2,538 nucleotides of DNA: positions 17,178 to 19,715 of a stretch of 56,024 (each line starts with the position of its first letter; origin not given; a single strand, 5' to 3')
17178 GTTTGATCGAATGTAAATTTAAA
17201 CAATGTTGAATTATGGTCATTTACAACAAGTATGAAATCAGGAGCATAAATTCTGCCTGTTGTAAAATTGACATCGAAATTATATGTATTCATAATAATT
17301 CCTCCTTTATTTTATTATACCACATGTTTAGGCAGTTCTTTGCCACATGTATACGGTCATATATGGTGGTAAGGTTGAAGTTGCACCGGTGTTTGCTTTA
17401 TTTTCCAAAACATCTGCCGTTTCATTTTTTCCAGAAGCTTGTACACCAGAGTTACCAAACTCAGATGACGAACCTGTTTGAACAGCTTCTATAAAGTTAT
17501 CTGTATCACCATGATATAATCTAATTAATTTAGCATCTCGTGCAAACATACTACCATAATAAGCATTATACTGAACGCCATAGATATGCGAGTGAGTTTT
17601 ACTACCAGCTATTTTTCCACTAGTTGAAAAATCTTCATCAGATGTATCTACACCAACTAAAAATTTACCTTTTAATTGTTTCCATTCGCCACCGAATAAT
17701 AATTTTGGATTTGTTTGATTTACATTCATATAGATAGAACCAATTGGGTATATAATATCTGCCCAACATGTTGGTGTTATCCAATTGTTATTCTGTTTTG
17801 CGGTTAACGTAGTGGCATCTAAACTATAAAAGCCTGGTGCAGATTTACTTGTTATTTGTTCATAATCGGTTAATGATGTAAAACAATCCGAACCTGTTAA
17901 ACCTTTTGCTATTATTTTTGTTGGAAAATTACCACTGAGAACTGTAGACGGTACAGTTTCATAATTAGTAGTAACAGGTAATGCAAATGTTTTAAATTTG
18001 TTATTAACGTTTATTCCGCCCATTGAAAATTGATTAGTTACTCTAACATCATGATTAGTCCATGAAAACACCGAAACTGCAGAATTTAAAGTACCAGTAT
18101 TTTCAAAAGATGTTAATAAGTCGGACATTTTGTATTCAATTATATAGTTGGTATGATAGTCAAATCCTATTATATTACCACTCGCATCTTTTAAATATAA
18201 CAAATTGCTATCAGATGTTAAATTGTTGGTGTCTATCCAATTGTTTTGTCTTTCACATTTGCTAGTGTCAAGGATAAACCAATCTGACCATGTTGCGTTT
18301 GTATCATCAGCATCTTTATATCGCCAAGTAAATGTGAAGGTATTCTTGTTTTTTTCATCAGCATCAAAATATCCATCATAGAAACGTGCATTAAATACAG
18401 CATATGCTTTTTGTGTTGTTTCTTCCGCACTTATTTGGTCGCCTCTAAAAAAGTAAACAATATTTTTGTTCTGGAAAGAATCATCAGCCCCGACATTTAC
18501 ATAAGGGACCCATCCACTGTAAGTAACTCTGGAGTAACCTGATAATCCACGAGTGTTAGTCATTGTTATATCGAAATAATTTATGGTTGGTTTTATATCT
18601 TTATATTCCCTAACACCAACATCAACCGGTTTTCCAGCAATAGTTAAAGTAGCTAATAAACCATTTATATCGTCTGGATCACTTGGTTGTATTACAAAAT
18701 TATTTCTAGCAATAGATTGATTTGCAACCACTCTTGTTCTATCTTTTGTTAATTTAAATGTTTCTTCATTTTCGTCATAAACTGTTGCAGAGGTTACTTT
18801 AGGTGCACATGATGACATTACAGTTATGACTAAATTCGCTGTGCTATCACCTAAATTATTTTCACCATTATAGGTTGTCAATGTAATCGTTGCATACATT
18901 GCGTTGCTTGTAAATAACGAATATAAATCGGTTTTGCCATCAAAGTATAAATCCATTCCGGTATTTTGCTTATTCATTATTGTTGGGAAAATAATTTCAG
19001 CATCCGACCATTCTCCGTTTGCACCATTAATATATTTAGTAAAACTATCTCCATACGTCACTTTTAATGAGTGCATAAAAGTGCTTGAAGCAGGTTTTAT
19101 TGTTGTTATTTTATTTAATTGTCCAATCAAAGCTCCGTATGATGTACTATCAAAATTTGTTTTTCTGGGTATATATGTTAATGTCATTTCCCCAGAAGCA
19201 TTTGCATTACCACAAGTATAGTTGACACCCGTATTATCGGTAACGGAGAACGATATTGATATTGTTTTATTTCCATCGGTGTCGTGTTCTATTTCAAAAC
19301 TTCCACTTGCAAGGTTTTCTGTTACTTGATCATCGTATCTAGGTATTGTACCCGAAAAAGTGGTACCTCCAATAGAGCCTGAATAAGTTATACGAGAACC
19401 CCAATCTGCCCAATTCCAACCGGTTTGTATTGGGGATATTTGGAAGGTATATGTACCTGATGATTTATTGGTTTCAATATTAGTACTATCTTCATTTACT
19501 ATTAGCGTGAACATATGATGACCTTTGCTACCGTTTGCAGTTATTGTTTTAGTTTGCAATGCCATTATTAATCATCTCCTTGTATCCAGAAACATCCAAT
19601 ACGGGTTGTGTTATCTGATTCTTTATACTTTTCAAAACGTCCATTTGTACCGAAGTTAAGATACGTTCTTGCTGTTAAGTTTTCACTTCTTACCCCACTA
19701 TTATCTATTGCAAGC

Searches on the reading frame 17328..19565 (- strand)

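Call 18: search_protein_families(library=phrogs, proteins=[window:17328-19565:-], max_evalue=0.001)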
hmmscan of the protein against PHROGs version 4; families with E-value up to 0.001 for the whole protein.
window:17328-19565:- (745 aa): 4 families
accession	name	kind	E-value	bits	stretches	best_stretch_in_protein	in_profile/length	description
phrog_372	-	tail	7.2e-24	85.5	1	11-285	8-262/743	tail protein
phrog_24267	-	unknown function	3.8e-13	50.7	1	602-661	140-200/266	-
phrog_18627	-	tail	6.7e-10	39.7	1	13-290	9-261/317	tail protein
phrog_6465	-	tail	1.3e-08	35.8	1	602-745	115-281/281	tail protein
